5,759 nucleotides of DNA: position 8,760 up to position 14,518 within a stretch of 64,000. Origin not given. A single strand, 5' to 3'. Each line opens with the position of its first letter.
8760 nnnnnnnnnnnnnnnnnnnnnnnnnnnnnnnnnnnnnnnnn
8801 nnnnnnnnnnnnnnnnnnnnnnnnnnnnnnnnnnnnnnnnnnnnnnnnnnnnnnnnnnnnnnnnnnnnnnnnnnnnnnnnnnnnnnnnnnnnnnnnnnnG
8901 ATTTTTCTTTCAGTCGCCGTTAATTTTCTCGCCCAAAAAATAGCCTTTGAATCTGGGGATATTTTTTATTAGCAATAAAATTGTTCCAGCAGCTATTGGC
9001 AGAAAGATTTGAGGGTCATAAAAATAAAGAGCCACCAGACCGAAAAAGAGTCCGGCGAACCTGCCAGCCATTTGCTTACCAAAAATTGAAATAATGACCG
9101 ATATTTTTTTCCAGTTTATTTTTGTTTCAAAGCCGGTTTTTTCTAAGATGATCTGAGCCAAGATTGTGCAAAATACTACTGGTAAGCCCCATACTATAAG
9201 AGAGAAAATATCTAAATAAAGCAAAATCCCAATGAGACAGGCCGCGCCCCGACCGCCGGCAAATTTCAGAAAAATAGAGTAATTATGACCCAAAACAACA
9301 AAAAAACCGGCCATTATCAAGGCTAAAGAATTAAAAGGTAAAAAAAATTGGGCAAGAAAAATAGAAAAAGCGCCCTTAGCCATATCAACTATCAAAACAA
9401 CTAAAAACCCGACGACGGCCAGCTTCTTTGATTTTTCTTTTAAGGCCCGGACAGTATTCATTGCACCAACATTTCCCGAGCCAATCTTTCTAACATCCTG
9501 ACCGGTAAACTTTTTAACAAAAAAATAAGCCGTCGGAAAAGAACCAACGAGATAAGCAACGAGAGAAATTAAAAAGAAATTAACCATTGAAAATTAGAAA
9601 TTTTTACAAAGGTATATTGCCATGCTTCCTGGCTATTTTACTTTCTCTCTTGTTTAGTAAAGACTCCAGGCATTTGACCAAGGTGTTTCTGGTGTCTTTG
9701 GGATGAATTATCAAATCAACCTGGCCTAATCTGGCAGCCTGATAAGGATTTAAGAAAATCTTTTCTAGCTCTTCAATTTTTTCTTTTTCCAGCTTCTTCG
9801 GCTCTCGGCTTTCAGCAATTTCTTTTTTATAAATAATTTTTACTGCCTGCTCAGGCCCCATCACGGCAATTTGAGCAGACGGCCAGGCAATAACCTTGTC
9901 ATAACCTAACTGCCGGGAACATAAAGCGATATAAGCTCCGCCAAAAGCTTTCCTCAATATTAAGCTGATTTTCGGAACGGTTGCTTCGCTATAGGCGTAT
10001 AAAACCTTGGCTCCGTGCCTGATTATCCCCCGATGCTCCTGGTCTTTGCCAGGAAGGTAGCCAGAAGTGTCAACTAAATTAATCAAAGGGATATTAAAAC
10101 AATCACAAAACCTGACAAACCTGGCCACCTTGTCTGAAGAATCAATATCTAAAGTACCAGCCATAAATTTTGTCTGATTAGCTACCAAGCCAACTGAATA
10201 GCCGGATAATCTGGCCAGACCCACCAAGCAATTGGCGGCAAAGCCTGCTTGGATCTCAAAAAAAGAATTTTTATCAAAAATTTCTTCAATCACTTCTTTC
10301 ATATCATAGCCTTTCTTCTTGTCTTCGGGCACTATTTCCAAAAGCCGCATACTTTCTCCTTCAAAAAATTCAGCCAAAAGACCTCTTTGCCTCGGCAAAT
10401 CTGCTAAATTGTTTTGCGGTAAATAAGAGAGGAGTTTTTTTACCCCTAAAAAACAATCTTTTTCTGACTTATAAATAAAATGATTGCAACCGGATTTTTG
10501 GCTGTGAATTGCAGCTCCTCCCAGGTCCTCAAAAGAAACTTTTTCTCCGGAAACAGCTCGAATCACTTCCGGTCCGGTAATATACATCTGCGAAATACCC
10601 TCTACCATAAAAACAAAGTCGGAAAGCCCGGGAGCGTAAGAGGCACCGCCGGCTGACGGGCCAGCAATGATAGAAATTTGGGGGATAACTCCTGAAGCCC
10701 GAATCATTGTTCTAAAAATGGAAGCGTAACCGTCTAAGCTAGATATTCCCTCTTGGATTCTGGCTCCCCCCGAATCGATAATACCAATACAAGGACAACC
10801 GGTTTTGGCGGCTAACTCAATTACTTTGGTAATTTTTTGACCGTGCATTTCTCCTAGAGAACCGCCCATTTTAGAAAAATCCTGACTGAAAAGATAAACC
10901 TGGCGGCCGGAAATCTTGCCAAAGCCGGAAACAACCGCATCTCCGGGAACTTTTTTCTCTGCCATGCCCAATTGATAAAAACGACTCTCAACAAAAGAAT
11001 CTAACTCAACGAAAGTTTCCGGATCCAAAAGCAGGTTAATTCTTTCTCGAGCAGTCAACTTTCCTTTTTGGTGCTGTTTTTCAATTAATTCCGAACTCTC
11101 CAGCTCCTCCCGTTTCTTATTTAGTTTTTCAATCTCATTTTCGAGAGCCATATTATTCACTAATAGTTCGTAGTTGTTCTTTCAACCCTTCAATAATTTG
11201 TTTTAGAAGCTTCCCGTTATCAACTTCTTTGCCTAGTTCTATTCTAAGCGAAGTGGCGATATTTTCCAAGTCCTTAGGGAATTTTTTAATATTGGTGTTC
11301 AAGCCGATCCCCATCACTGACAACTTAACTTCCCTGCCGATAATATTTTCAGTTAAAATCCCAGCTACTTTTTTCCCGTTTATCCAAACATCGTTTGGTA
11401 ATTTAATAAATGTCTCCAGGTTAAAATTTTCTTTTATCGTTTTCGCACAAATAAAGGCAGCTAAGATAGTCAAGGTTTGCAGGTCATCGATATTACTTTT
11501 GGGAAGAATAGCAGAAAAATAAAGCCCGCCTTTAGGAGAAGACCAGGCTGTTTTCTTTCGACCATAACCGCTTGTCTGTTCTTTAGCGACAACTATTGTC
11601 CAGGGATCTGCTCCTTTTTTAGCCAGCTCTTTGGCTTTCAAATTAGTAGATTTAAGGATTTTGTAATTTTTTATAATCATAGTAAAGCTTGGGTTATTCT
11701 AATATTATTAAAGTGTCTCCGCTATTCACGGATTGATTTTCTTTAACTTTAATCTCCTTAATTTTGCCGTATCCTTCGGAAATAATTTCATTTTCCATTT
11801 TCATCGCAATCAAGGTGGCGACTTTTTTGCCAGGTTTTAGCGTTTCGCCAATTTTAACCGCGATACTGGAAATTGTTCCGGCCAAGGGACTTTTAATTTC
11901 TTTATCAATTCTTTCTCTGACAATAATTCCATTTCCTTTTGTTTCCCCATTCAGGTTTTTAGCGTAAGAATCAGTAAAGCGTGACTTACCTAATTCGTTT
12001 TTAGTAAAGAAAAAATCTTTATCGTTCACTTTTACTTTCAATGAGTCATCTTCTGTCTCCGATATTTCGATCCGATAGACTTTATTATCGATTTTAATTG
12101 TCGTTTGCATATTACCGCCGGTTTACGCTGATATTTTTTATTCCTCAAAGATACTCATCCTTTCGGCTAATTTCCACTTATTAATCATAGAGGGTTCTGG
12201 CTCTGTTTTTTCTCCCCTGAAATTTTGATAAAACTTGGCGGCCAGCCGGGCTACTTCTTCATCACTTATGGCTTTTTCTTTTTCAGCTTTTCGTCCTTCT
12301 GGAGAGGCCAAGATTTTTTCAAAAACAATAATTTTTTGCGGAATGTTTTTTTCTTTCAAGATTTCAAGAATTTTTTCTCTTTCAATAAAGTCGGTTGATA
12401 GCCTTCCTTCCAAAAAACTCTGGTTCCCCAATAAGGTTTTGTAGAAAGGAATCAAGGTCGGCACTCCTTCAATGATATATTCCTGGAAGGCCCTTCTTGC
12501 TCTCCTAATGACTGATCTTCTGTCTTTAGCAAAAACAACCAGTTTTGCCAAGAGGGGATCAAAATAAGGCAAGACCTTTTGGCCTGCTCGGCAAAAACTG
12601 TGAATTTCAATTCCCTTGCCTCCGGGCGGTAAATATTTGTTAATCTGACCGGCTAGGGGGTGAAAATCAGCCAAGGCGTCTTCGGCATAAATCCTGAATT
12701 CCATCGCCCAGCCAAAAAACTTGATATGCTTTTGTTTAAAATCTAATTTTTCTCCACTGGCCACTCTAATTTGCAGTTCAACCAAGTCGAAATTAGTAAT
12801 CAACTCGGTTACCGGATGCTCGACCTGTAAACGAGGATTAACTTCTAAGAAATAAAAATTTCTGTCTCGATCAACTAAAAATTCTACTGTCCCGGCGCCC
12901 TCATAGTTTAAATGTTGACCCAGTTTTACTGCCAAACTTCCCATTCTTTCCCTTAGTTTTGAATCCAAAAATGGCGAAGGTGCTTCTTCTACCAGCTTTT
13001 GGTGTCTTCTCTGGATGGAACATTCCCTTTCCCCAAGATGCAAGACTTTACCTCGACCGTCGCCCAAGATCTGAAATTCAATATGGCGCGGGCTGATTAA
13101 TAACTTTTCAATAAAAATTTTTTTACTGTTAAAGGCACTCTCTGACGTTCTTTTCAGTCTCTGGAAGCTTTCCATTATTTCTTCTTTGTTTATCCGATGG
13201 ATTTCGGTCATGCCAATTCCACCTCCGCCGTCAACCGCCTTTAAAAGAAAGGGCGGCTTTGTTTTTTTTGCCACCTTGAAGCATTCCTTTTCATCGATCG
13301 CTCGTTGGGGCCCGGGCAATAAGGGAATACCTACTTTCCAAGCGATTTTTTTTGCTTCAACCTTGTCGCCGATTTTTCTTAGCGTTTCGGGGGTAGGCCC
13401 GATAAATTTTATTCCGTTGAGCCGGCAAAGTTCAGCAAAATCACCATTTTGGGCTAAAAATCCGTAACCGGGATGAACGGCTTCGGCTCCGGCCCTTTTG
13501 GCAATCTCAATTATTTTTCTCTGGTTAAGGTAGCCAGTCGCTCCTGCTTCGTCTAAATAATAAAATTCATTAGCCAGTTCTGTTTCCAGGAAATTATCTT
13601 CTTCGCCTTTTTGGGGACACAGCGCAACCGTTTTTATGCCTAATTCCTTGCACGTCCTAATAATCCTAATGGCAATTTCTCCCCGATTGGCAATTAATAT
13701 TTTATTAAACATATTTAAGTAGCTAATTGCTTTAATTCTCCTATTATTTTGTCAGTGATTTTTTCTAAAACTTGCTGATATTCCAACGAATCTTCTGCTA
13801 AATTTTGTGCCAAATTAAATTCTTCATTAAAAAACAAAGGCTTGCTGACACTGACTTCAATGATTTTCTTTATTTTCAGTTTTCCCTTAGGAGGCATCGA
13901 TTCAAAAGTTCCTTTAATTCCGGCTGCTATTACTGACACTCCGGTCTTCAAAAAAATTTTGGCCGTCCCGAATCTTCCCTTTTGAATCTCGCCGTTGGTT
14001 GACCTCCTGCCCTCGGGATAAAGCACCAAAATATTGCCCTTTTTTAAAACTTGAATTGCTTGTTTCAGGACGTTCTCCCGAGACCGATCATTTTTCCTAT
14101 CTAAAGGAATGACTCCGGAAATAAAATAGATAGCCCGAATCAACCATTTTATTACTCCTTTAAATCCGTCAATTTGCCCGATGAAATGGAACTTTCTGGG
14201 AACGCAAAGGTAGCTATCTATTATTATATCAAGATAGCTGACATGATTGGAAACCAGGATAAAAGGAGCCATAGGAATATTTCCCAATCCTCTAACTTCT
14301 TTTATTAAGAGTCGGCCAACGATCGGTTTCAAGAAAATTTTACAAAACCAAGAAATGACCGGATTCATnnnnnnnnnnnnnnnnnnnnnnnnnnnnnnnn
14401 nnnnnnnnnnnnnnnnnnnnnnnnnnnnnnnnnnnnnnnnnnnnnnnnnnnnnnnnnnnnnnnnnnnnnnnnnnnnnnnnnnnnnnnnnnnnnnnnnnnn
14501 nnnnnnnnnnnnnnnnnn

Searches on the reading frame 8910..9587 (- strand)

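Call 54: search_protein_families(library=pfam, proteins=[window:8910-9587:-], max_evalue=0.001)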
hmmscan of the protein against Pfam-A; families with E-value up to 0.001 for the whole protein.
window:8910-9587:- (225 aa): 1 family
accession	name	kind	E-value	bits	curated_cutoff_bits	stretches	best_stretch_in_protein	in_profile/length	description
PF02660.20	G3P_acyltransf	-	1.3e-28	100.6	24.1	1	10-170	1-129/164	Glycerol-3-phosphate acyltransferase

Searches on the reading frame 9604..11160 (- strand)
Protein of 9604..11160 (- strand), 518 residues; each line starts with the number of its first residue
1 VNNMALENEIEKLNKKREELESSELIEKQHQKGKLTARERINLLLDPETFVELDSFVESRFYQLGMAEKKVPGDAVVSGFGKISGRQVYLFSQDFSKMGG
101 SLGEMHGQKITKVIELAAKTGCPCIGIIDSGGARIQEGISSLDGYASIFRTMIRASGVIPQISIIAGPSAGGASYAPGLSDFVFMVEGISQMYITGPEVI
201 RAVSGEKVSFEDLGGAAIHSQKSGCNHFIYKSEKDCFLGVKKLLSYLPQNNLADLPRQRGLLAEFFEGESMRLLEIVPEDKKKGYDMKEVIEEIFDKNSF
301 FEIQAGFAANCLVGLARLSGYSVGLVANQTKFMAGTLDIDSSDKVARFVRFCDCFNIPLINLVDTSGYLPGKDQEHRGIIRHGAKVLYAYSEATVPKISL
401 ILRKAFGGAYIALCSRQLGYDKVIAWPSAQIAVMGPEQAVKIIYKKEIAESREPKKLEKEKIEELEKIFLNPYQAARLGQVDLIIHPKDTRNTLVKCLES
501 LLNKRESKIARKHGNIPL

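Call 54: search_protein_families(library=pfam, proteins=[window:9604-11160:-], max_evalue=0.001)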
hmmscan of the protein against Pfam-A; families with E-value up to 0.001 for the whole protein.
window:9604-11160:- (518 aa): 3 families
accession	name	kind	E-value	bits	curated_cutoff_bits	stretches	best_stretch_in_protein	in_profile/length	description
PF01039.27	Carboxyl_trans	-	7.4e-182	605.8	22.3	1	28-516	1-493/493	Carboxyl transferase domain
PF03255.19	ACCA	-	5.3e-18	65.7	23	2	344-454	135-241/310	Acetyl co-enzyme A carboxylase carboxyltransferase-like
PF06833.16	MdcE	-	7.7e-06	26.2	32.7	1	357-443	28-114/196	Malonate decarboxylase gamma subunit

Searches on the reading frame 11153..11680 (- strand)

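Call 54: search_protein_families(library=pfam, proteins=[window:11153-11680:-], max_evalue=0.001)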
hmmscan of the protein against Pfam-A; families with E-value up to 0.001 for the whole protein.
window:11153-11680:- (175 aa): 1 family
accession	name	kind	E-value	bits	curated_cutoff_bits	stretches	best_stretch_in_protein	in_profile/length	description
PF03099.24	BPL_LplA_LipB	-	9.7e-20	71.3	21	1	9-128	5-133/133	Biotin/lipoate A/B protein ligase family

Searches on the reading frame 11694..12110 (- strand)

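Call 54: search_protein_families(library=pfam, proteins=[window:11694-12110:-], max_evalue=0.001)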
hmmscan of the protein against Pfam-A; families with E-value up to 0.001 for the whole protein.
window:11694-12110:- (138 aa): 5 families
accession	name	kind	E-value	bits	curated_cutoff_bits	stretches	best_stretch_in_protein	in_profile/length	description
PF00364.28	Biotin_lipoyl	-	2.6e-14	53.3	22.1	1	70-137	1-73/73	Biotin-requiring enzyme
PF13533.13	Biotin_lipoyl_2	-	4.8e-08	33.1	29.8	1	115-138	9-32/32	Biotin-lipoyl like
PF13437.12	HlyD_3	-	6.3e-05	24.1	22.2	0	72-102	2-32/106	HlyD family secretion protein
PF01551.29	Peptidase_M23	-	0.00032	21.3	28.7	0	60-134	4-69/96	Peptidase family M23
PF00358.26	PTS_EIIA_1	-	0.0006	20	27.2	0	56-135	25-101/127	phosphoenolpyruvate-dependent sugar phosphotransferase system, EIIA 1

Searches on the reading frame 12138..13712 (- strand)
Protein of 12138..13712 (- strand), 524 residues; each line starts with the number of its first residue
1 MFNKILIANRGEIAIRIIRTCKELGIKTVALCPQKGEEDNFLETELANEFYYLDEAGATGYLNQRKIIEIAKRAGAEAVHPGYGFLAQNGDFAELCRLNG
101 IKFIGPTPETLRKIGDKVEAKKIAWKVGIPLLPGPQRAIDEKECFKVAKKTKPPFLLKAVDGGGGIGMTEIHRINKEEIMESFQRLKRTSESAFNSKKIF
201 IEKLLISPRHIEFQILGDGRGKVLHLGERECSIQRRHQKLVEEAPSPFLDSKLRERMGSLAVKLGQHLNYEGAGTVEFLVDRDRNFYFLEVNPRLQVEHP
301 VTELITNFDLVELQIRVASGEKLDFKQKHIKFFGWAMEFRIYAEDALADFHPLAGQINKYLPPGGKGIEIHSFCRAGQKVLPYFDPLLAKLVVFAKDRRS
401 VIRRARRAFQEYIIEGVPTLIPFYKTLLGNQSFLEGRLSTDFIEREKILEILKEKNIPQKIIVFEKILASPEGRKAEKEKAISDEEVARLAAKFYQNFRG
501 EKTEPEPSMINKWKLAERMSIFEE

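Call 55: search_protein_families(library=pfam, proteins=[window:12138-13712:-], max_evalue=0.001)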
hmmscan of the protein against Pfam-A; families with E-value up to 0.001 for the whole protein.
window:12138-13712:- (524 aa): 5 families
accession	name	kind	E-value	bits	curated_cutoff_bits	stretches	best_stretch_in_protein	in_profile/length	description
PF02786.22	CPSase_L_D2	-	2.5e-62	210.6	19.8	1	116-324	1-209/211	Carbamoyl-phosphate synthase L chain, ATP binding domain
PF00289.28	Biotin_carb_N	-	1.7e-36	125.5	25.5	1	1-111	1-110/110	Biotin carboxylase, N-terminal domain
PF02785.25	Biotin_carb_C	-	3.6e-30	104.7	32.4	1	338-445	1-108/108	Biotin carboxylase C-terminal domain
PF07478.18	Dala_Dala_lig_C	-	6.7e-09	36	24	1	140-293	24-174/204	D-ala D-ala ligase C-terminus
PF02655.19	ATP-grasp_3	-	0.00037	21.1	23.2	0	142-296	21-158/160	ATP-grasp domain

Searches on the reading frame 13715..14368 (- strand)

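Call 55: search_protein_families(library=pfam, proteins=[window:13715-14368:-], max_evalue=0.001)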
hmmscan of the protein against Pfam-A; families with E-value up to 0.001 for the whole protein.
window:13715-14368:- (217 aa): 1 family
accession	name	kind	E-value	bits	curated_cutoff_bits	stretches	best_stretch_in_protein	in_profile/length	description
PF01553.26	Acyltransferase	-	1.2e-23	83.8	23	1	24-151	3-131/132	Acyltransferase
